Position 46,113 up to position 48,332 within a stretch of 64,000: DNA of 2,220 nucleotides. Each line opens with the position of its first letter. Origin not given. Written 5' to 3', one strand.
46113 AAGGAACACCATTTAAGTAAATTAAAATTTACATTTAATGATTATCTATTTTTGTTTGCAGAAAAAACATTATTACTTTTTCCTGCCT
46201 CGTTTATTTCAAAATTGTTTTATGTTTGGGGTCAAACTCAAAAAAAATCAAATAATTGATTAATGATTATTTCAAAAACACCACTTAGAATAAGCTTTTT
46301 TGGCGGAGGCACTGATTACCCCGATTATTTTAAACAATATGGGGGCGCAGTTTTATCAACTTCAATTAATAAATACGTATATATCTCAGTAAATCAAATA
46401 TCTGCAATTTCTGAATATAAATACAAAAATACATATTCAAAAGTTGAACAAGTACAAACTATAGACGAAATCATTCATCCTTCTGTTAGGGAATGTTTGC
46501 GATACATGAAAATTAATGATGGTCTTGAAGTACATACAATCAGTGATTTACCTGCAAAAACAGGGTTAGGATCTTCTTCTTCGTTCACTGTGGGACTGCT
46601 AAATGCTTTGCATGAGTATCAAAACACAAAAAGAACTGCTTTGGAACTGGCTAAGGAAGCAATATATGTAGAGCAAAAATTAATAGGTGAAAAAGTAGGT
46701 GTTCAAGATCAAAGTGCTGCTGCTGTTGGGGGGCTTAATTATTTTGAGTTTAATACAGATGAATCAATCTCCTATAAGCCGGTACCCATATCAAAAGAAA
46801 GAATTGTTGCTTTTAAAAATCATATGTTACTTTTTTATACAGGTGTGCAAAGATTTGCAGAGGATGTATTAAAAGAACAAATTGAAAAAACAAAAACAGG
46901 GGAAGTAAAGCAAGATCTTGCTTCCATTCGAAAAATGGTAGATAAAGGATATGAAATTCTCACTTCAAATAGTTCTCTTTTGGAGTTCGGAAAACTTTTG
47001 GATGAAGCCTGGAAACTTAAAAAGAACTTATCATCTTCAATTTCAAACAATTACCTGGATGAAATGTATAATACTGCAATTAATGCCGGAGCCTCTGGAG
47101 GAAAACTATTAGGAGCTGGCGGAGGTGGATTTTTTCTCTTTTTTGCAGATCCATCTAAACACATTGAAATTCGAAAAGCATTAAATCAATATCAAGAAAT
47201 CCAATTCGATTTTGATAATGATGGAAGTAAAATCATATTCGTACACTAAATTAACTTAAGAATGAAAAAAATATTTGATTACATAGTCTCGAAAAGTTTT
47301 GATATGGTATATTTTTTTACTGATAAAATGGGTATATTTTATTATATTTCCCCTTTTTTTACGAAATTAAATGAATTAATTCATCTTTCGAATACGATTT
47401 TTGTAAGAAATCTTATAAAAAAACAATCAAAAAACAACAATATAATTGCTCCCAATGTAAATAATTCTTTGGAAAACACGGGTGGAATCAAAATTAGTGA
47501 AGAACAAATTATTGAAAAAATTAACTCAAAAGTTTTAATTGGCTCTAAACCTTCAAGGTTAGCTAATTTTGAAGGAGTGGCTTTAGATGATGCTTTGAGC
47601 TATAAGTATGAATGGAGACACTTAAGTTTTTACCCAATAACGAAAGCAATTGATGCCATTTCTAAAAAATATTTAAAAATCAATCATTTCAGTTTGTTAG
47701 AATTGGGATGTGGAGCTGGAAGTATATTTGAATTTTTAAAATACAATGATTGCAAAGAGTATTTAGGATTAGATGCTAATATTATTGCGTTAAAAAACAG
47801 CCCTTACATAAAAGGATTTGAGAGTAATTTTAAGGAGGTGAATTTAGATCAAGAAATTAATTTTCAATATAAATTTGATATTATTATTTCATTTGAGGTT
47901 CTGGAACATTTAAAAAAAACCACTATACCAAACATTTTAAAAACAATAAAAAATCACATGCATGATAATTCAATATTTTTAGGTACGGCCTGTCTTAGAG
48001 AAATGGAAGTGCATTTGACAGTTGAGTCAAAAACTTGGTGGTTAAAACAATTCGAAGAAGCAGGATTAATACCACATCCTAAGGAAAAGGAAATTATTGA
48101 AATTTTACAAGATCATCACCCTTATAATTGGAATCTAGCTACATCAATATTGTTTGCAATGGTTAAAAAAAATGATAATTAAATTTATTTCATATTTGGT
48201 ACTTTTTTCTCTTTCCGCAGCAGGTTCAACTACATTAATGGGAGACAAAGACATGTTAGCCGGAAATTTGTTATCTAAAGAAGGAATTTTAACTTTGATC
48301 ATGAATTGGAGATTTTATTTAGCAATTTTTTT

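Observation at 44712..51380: GDP-D-glycero-D-manno-heptose-type pathway (gmhA, hddA, hddC) embedded in the locus, with no recognisable gmhB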

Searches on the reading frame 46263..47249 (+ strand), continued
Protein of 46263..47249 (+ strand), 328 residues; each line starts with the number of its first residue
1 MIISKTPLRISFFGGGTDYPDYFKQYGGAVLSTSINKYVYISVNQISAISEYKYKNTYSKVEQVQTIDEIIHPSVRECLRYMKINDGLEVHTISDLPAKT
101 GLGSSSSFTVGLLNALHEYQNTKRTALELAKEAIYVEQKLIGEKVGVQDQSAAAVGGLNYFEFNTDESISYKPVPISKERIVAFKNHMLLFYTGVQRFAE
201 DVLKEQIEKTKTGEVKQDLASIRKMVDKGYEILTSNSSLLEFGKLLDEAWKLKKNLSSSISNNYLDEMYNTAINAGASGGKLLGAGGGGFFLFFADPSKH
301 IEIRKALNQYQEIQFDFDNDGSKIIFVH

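Call 51: search_protein_families(library=pfam, proteins=[L031:155-1009:+, L031:1010-1774:+, L031:1814-2746:+, L031:2747-3505:+, L031:5053-8031:+, L031:8064-9242:+, L031:9773-11014:+, L031:11017-11946:+, L031:12600-13157:+, L031:13175-14344:+], max_evalue=0.0001)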
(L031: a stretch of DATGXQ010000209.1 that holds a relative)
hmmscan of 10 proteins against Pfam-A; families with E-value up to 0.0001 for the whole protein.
L031:155-1009:+ (284 aa): 1 family
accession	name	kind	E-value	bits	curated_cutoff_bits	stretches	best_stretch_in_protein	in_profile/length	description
PF01061.29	ABC2_membrane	-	4.9e-14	52.8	26.9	1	27-244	3-209/211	ABC-2 type transporter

L031:1010-1774:+ (254 aa): 2 families
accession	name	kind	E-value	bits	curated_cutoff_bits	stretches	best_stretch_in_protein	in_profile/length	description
PF00005.33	ABC_tran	-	3.7e-24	86.3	25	1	44-175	1-135/137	ABC transporter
PF13304.12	AAA_21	-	5.1e-07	30.5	27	1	58-109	3-60/304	AAA domain, putative AbiEii toxin, Type IV TA system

L031:1814-2746:+ (310 aa): 7 families
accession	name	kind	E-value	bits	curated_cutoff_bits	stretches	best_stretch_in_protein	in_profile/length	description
PF01370.27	Epimerase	-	1.4e-30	106.9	20.9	1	3-232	1-240/240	NAD dependent epimerase/dehydratase family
PF16363.11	GDP_Man_Dehyd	-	4.3e-19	69.6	27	1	4-219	1-238/332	GDP-mannose 4,6 dehydratase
PF04321.23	RmlD_sub_bind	-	2.4e-15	56.8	27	1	1-173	1-157/287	RmlD substrate binding domain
PF02719.21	Polysacc_synt_2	-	1.1e-08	35.1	20.2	1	3-160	1-156/293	Polysaccharide biosynthesis protein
PF01073.25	3Beta_HSD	-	3.7e-08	33.2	22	1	4-158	1-162/280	3-beta hydroxysteroid dehydrogenase/isomerase family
PF05368.20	NmrA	-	3.2e-07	30.7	27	1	2-77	4-78/298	NmrA-like family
PF13460.12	NAD_binding_10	-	8.2e-06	26.2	27.2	1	7-84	1-69/184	NAD(P)H-binding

L031:2747-3505:+ (252 aa): 2 families
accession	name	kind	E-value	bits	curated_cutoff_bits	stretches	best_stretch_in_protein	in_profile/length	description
PF00483.29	NTP_transferase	-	1.9e-22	80.5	21.2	1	14-243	2-244/245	Nucleotidyl transferase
PF12804.13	NTP_transf_3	-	1.7e-13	51.5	27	1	14-122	1-97/160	MobA-like NTP transferase domain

L031:5053-8031:+ (992 aa): 3 families
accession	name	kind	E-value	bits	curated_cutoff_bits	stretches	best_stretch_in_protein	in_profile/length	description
PF00535.33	Glycos_transf_2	-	1.9e-18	67.4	23.3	1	627-795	1-166/168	Glycosyl transferase family 2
PF00534.26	Glycos_transf_1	-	4.8e-07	29.9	26.4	1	208-325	16-130/172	Glycosyl transferases group 1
PF13692.12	Glyco_trans_1_4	-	2.2e-05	25.2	27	1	210-328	4-117/142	Glycosyl transferases group 1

L031:8064-9242:+ (392 aa): 2 families
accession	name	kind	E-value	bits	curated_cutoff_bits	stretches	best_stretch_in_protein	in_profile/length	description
PF05050.19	Methyltransf_21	-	5e-18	66.2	22.7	1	73-225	1-171/173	Methyltransferase FkbM domain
PF01135.25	PCMT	-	1.8e-06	28.3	20.3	1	66-125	72-131/210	Protein-L-isoaspartate(D-aspartate) O-methyltransferase (PCMT)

L031:9773-11014:+ (413 aa): 5 families
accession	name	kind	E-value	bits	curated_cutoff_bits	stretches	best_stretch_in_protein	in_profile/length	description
PF08484.17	Methyltransf_14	-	3.7e-49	167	23.5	1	253-408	1-159/160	C-methyltransferase C-terminal domain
PF08421.16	Methyltransf_13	-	2.9e-22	79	31.3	1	16-76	1-62/62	Putative zinc binding domain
PF13489.12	Methyltransf_23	-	2.6e-13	50.5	27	1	103-245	15-160/164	Methyltransferase domain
PF08242.18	Methyltransf_12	-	1.9e-08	35.3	30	1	114-203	1-98/98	Methyltransferase domain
PF08241.18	Methyltransf_11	-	4.2e-06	27.7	21.2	1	114-205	1-95/95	Methyltransferase domain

L031:11017-11946:+ (309 aa): 3 families
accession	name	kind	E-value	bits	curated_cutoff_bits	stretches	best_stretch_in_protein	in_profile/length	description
PF01370.27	Epimerase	-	1.8e-49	168.8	20.9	1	3-229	1-240/240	NAD dependent epimerase/dehydratase family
PF16363.11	GDP_Man_Dehyd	-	4.6e-16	59.6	27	1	4-253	1-272/332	GDP-mannose 4,6 dehydratase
PF04321.23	RmlD_sub_bind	-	1.9e-11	44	27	1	1-92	1-92/287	RmlD substrate binding domain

L031:12600-13157:+ (185 aa): 4 families
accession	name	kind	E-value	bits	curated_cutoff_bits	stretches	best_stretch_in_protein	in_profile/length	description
PF13242.12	Hydrolase_like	-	3.6e-11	43.2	22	1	108-164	2-59/75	HAD-hyrolase-like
PF13419.12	HAD_2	-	4e-11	43.8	23.8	1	33-152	76-177/178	Haloacid dehalogenase-like hydrolase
PF08645.17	PNK3P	-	3e-10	40.5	22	1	43-138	36-128/161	Polynucleotide kinase 3 phosphatase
PF00702.32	Hydrolase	-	3.6e-09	37.7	26.4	1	39-147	101-191/191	haloacid dehalogenase-like hydrolase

L031:13175-14344:+ (389 aa): 0 families

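Call 76: search_solved_structures(query=window:46263-47249:+, max_evalue=1e-30, show_alignments=4)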
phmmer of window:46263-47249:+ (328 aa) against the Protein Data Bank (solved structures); distinct sequences matched with E-value up to 1e-30: 4.
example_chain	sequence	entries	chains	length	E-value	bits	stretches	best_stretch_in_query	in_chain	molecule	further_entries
3k85_A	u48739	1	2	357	4.3e-45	158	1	2-322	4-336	D-glycero-D-manno-heptose 1-phosphate kinase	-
4usm_A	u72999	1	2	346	6.2e-42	147.7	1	3-311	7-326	PUTATIVE SUGAR KINASE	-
4n3o_A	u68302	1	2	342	1e-41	147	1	3-321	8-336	Putative D-glycero-D-manno-heptose 7-phosphate kinase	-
4usk_A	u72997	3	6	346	1.1e-40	143.6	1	3-311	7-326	PUTATIVE SUGAR KINASE | SUGAR KINASE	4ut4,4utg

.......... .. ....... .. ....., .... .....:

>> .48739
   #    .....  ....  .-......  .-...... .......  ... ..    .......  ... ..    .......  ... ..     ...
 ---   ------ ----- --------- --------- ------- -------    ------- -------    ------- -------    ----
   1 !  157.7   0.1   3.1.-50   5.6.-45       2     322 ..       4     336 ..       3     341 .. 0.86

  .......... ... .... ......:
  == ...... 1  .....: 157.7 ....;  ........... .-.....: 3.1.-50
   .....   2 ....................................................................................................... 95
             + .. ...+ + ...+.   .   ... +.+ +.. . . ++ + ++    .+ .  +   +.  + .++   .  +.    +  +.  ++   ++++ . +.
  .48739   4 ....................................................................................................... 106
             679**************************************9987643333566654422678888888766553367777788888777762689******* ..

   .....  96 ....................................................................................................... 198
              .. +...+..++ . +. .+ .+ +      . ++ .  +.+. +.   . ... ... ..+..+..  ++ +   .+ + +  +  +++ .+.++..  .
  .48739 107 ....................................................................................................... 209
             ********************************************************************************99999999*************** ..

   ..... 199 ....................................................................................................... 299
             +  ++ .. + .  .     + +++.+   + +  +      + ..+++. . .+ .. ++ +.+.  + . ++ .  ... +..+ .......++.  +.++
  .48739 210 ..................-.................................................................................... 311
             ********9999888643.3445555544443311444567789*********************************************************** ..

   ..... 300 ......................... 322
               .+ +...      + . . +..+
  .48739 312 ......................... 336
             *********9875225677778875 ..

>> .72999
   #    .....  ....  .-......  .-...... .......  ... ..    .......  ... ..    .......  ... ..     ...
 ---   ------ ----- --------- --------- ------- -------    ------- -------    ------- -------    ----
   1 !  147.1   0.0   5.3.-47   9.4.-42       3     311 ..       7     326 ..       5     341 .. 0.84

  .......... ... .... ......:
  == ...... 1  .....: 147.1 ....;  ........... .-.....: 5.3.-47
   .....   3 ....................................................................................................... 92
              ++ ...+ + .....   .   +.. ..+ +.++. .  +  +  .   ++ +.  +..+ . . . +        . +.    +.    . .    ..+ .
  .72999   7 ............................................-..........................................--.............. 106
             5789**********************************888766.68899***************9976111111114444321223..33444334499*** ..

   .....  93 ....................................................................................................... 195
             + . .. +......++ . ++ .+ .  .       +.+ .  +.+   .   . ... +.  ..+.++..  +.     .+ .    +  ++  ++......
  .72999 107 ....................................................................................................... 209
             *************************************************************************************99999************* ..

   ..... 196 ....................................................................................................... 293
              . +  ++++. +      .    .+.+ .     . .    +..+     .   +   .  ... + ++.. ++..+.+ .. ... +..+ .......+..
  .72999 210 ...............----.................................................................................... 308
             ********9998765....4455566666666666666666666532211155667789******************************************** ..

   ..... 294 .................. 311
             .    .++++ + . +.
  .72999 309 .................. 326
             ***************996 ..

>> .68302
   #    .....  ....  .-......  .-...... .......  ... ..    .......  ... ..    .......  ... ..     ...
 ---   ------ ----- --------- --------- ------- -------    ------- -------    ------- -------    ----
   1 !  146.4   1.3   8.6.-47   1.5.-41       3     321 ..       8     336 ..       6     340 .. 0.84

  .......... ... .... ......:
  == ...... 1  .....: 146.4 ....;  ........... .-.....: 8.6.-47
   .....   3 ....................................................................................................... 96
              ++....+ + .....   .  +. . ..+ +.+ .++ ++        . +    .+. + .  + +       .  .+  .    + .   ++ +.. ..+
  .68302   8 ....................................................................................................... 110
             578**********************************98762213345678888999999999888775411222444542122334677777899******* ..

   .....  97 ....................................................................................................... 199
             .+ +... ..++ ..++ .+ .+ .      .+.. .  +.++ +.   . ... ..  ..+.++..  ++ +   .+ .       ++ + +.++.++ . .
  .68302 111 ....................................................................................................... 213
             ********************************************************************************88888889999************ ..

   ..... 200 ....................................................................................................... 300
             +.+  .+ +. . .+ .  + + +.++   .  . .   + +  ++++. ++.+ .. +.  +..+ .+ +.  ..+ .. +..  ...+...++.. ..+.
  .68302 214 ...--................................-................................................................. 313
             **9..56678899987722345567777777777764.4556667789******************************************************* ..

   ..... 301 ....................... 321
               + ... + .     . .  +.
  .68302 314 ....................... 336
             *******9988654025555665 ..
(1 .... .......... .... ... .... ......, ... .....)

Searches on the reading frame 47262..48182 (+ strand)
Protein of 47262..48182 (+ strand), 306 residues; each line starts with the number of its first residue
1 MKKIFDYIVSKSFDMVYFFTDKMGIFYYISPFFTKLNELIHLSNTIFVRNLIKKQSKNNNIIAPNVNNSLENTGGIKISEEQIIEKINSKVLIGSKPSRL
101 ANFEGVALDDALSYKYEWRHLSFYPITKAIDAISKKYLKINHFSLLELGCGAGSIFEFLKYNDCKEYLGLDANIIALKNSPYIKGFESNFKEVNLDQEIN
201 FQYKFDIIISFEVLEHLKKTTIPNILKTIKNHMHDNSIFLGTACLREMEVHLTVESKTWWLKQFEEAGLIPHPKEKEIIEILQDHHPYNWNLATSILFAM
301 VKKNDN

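Call 4: search_protein_families(library=pfam, proteins=[window:47262-48182:+], max_evalue=0.01)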
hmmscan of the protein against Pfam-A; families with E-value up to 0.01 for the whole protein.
window:47262-48182:+ (306 aa): 8 families
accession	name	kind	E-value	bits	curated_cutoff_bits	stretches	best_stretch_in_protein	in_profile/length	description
PF13489.12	Methyltransf_23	-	5e-13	49.5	27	1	124-284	7-156/164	Methyltransferase domain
PF08242.18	Methyltransf_12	-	4.2e-11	43.9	30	1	146-238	1-97/98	Methyltransferase domain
PF13847.12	Methyltransf_31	-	5.8e-07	29.7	27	1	144-257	6-127/145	Methyltransferase domain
PF13649.12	Methyltransf_25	-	2.4e-06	28.6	27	1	146-233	2-93/97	Methyltransferase domain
PF08241.18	Methyltransf_11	-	7.7e-06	26.9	21.2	1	146-236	1-90/95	Methyltransferase domain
PF02353.26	CMAS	-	2e-05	24.5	27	1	143-263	64-188/273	Mycolic acid cyclopropane synthetase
PF03848.20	TehB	-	2e-05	24.5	20.4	1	140-250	29-141/193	Tellurite resistance protein TehB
PF01739.24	CheR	-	0.0043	16.9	27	0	189-241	121-174/195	CheR methyltransferase, SAM binding domain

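Call 5: search_protein_families(library=ncbifam, proteins=[window:47262-48182:+], max_evalue=0.01)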
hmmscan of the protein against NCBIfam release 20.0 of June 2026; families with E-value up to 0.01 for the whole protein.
window:47262-48182:+ (306 aa): 7 families
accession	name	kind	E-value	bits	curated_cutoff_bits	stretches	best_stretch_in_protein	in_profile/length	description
TIGR01983.1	UbiG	equivalog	3.4e-07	29.8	102.95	1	131-242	38-153/228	bifunctional 2-polyprenyl-6-hydroxyphenol methylase/3-demethylubiquinol 3-O-methyltransferase UbiG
NF008992.0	PRK12335.1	equivalog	1.8e-06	27.4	303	1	124-243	105-225/289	SAM-dependent methyltransferase TehB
NF008405.0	PRK11207.1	equivalog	1.2e-05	24.8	218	1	124-235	13-126/198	tellurite resistance methyltransferase TehB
TIGR00477.1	tehB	equivalog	7.5e-05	22.2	219.5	1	126-235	58-168/238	tellurite resistance methyltransferase TehB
TIGR04290.1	meth_Rta_06860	hypoth_equivalog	0.00021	20.8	300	1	140-292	48-198/226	TIGR04290 family methyltransferase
NF008686.0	PRK11705.1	equivalog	0.00065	18.8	400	1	133-243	159-267/383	cyclopropane fatty acyl phospholipid synthase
TIGR02072.1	BioC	equivalog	0.0043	16.9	184.95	1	134-239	28-130/244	malonyl-ACP O-methyltransferase BioC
